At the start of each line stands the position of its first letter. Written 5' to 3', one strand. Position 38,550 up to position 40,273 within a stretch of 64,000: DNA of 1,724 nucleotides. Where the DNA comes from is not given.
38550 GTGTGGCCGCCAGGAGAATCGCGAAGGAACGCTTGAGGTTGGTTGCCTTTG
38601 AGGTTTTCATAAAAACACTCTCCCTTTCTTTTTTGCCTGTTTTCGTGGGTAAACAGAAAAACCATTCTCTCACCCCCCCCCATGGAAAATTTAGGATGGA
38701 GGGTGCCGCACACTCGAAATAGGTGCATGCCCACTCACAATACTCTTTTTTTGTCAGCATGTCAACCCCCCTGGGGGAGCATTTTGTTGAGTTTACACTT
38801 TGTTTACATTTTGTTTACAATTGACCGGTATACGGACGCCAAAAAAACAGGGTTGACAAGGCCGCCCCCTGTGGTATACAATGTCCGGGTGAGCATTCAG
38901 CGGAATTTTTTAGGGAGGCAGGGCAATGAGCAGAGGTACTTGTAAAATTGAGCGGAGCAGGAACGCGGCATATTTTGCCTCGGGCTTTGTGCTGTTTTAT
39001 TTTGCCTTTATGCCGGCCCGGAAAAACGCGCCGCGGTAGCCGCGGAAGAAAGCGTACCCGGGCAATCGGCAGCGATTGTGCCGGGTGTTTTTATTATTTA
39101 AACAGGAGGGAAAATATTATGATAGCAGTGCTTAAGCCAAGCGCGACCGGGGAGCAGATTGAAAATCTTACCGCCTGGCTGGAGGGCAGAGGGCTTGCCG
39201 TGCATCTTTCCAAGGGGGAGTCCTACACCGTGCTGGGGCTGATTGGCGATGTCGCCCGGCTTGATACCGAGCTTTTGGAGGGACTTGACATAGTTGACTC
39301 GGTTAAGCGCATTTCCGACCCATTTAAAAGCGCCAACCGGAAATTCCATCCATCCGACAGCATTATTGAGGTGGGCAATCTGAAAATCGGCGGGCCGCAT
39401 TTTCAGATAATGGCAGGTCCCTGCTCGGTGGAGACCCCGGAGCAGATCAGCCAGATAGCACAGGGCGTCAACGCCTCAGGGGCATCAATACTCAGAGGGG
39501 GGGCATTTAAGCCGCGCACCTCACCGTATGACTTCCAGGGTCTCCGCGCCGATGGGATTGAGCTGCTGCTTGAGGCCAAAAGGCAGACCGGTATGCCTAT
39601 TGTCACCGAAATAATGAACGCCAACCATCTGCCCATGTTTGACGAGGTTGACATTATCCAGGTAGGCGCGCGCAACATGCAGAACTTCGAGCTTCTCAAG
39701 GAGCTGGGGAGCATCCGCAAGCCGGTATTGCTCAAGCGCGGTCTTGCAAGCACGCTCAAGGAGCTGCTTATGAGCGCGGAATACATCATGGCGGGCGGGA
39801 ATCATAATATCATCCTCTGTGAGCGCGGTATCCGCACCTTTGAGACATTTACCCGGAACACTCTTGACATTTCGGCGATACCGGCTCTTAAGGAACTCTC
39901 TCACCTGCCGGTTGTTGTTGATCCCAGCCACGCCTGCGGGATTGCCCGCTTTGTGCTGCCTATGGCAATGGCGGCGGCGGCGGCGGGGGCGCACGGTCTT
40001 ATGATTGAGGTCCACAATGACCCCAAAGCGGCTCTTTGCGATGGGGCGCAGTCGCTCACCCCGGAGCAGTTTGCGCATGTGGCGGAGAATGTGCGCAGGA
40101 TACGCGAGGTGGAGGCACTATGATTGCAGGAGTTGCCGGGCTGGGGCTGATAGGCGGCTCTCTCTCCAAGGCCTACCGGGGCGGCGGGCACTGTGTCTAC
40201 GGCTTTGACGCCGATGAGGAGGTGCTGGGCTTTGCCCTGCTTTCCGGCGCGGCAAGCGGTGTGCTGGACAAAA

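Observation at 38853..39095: Phe/Tyr-rich leader peptide plus terminator upstream of the aromatic amino-acid operon: candidate ribosome-mediated attenuator in a Firmicute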

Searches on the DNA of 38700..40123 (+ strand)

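Call 4: search_rna_families(source=window, start=38700, end=39200, threshold=evalue, max_evalue=10, show_alignments=3)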
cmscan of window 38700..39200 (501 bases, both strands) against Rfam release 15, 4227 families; matches with E-value up to 10: 0.
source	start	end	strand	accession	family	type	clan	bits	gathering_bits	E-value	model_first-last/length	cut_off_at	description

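Call 37: search_rna_families(sources=[L084, L086, L087, L088, L090, L098, L103, L114, L120, L125, L133, L150, L156, L161, L102, L136], threshold=evalue, max_evalue=1)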
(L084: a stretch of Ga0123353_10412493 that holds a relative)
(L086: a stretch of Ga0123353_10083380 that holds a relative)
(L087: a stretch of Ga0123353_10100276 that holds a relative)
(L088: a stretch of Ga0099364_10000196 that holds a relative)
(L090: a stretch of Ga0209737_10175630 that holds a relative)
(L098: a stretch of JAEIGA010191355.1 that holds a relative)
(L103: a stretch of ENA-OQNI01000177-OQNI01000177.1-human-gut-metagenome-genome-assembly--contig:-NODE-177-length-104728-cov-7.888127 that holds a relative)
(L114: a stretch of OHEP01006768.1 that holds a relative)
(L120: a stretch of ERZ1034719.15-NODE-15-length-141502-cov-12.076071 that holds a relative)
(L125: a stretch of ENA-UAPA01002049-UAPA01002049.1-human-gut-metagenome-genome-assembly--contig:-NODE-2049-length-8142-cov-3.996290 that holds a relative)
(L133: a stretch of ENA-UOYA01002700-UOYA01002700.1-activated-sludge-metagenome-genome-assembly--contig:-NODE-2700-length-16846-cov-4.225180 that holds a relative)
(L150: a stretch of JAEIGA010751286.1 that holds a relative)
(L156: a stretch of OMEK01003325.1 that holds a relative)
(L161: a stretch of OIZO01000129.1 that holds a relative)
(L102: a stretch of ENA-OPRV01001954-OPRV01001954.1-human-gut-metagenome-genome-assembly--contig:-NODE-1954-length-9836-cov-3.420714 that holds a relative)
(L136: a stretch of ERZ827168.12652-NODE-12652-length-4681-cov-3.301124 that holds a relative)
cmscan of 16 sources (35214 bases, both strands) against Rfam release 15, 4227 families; matches with E-value up to 1: 9.
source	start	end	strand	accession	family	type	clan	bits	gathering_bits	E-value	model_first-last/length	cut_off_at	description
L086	352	617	+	RF00230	T-box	Cis-reg; leader;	-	109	93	2e-23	1-219/219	no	T-box leader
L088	325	636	+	RF00230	T-box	Cis-reg; leader;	-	108.4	93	2.9e-23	1-219/219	no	T-box leader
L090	326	604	+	RF00230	T-box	Cis-reg; leader;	-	108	93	3.7e-23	1-219/219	no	T-box leader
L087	236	498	+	RF00230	T-box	Cis-reg; leader;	-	105.5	93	1.6e-22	1-219/219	no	T-box leader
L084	331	602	+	RF00230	T-box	Cis-reg; leader;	-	100.4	93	3.3e-21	1-219/219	no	T-box leader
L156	858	910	+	RF03647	mir-7640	Gene; miRNA;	-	32.8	90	0.001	1-60/60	no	mir-7640 microRNA precursor family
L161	558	613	+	RF03315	mir-723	Gene; miRNA;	-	29.7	63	0.067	1-60/60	no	mir-723 microRNA precursor family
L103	272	344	+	RF02837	anti-hemB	Gene; sRNA;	-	23.5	49.5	0.19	1-81/81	no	Burkholderia RNA 7 (anti-hemB)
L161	435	624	-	RF02111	IS009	Gene;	-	21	117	0.52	1-199/199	no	IS009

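Call 38: build_rna_model(alignment_id=A1, structure=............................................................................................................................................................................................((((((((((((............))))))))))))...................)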
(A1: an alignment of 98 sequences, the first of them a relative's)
Model R1 built from alignment A1 (98 sequences, 243 columns); structure: as given.
model positions 151; base pairs 12; branch points 0; effective number of sequences 74.1; information 0.59 bits per position. Calibrated on 0.2 Mb of random sequence (short: E-values are rough).
structure used (alignment columns):
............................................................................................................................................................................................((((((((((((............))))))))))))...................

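Call 39: search_with_rna_model(model_id=R1, source=window, max_evalue=10, show_alignments=3)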
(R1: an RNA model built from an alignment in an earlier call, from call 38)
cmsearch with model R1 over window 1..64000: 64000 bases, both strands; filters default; matches with E-value up to 10: 5.
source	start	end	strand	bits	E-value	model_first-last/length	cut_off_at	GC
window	49073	49115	+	12.4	0.24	1-151/151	no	0.37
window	44576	44733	-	12.4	0.25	1-151/151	no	0.34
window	25738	25767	+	11.6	0.38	1-151/151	no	0.23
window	25084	25130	+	9.2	1.3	1-151/151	no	0.43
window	10077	10148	+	7.8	2.8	61-151/151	no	0.35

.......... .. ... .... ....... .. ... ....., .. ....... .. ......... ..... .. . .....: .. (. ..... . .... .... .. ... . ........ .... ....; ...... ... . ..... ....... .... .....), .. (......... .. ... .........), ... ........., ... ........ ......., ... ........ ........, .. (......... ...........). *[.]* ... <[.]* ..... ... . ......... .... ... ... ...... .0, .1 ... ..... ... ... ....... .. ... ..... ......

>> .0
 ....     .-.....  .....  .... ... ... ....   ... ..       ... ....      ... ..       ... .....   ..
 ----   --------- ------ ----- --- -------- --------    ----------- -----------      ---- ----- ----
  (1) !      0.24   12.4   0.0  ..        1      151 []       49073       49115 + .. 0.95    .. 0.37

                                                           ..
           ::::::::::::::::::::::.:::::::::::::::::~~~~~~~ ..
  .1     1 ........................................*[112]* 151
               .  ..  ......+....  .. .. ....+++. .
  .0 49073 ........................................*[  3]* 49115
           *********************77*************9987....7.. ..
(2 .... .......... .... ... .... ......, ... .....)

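Call 40: search_with_rna_model(model_id=R1, source=window, start=38700, end=39300, filters=off, max_evalue=10, show_alignments=2)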
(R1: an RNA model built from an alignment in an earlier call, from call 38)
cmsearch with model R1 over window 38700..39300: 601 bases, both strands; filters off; matches with E-value up to 10: 13.
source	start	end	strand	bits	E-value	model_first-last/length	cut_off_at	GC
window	38828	38845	-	1.1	0.9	1-151/151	no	0.44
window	38964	38982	-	-0.1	1.8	121-138/151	no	0.58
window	38811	38825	+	-0.3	1.9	1-151/151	no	0.27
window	38985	39010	+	-0.6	2.3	1-151/151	no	0.31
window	39063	39095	+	-0.7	2.4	116-151/151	no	0.48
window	39019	39033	+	-1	2.8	123-136/151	no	0.67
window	38964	38982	+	-1.2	3.2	121-138/151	no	0.58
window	38932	38949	-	-1.9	4.6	1-151/151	no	0.28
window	38745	38760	+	-2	4.8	1-151/151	no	0.31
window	38800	38810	+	-2.5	6.1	1-151/151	no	0.18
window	39031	39045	-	-2.6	6.6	120-139/151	no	0.87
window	39064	39079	-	-2.6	6.6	1-151/151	no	0.5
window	38891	38911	+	-3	8.2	1-151/151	no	0.38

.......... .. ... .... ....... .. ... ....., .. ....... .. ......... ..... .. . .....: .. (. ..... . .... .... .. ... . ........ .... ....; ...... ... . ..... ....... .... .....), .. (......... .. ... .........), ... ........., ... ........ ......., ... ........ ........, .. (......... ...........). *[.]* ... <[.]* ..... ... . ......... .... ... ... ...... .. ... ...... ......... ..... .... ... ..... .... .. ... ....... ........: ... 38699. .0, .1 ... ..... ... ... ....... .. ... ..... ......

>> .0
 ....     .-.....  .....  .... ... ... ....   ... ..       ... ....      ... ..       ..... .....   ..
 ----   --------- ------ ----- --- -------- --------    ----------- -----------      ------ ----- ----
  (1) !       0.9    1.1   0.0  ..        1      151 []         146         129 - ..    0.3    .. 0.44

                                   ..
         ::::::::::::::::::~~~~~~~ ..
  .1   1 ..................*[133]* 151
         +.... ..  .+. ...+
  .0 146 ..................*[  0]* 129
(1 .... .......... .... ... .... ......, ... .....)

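Call 72: search_with_rna_model(model_id=R1, sources=[L163, L164, L165, L167, L168, L171, L172, L085, L089, L091, L092, L093, L094, L095, L001, L024, L041, L071], max_evalue=1)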
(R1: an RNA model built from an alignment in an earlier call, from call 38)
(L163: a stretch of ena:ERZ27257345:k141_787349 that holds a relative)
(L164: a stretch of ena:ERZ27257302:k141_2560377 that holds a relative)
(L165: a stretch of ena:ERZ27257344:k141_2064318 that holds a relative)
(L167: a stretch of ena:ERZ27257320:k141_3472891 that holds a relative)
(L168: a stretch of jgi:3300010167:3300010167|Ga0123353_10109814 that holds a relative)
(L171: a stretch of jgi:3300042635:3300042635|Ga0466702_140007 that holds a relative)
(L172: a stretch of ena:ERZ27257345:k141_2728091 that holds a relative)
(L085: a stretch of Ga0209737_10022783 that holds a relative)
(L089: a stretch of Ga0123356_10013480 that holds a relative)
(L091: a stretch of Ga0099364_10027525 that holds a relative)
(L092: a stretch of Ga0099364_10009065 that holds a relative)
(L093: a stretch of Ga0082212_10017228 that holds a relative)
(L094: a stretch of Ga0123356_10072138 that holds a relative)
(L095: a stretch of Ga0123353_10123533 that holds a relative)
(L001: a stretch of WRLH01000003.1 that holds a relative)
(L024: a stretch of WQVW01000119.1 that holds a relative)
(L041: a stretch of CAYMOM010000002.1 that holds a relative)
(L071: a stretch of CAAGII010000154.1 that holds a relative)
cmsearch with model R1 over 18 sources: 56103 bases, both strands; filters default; matches with E-value up to 1: 7.
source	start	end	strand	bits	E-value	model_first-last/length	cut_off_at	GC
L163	525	665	+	48.7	8.8e-10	1-151/151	no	0.33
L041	2866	2978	+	17.5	0.014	1-151/151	no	0.57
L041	4012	4059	-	13.2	0.14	105-151/151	no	0.42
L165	488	605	+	12.9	0.16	1-151/151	no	0.43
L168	307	327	-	11.9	0.28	1-151/151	no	0.29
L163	458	500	-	11.9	0.28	1-151/151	no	0.3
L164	520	655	+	9.9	0.79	1-151/151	no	0.39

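Call 78: search_rna_families(sources=[L086, L088], threshold=gathering, show_alignments=2)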
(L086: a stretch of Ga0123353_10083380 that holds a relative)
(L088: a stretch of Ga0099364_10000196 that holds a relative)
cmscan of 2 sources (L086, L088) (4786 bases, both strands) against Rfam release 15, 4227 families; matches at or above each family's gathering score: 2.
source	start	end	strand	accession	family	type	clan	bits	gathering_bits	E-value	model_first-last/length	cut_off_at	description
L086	352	617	+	RF00230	T-box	Cis-reg; leader;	-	109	93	2.8e-24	1-219/219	no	T-box leader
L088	325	636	+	RF00230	T-box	Cis-reg; leader;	-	108.4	93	3.9e-24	1-219/219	no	T-box leader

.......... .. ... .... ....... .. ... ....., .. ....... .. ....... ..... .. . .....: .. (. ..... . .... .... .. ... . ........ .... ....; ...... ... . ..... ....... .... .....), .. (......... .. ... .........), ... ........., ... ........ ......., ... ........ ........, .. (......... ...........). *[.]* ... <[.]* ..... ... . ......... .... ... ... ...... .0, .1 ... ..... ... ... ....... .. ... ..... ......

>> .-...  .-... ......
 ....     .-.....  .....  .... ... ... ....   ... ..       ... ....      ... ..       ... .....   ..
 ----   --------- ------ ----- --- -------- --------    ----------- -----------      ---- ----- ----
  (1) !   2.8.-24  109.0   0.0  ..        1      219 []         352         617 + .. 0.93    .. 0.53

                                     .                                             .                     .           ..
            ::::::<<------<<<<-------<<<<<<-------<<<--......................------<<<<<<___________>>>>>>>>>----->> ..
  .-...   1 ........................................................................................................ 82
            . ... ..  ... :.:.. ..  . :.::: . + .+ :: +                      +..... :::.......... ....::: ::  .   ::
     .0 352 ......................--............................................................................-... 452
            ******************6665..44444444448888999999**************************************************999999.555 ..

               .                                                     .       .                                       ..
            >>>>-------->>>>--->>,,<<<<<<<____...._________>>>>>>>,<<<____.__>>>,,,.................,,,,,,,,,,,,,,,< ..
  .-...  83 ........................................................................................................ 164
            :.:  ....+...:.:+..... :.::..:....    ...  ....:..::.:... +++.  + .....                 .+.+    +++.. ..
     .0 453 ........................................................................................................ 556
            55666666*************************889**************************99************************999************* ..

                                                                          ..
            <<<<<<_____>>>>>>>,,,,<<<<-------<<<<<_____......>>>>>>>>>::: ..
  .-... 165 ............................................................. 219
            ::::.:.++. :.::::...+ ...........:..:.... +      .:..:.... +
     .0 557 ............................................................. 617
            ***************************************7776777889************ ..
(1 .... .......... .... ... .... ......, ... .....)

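Call 79: search_rna_families(sources=[L083, L085, L089, L091, L092, L093, L094, L095, L168, L169, L170, L171, L172, L001, L015, L016, L024, L031, L044, L049], threshold=gathering)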
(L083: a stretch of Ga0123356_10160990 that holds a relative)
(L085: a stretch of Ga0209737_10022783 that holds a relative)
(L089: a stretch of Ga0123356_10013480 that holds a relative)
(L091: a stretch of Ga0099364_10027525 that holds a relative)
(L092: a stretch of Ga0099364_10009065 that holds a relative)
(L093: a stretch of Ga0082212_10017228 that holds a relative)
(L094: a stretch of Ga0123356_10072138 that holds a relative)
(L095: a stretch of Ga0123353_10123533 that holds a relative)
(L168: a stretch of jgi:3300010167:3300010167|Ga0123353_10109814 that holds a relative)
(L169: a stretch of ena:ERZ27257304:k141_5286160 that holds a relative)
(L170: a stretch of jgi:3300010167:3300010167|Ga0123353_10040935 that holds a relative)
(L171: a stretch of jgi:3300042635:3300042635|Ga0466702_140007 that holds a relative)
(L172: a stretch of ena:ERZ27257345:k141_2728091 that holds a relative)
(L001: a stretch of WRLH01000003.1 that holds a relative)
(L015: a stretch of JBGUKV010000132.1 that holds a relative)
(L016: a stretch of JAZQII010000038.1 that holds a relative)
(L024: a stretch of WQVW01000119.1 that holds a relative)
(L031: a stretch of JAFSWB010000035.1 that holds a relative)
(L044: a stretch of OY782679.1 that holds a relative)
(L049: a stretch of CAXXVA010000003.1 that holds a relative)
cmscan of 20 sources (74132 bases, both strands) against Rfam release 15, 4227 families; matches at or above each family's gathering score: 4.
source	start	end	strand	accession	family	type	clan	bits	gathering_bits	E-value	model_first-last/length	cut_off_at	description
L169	365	638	+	RF00230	T-box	Cis-reg; leader;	-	93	93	5.4e-19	1-219/219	no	T-box leader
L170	365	638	+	RF00230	T-box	Cis-reg; leader;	-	93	93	5.4e-19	1-219/219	no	T-box leader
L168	553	625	+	RF00005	tRNA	Gene; tRNA;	CL00001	59.4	29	3e-10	1-71/71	no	tRNA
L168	430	512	+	RF00005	tRNA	Gene; tRNA;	CL00001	53.4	29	1.4e-08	1-71/71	no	tRNA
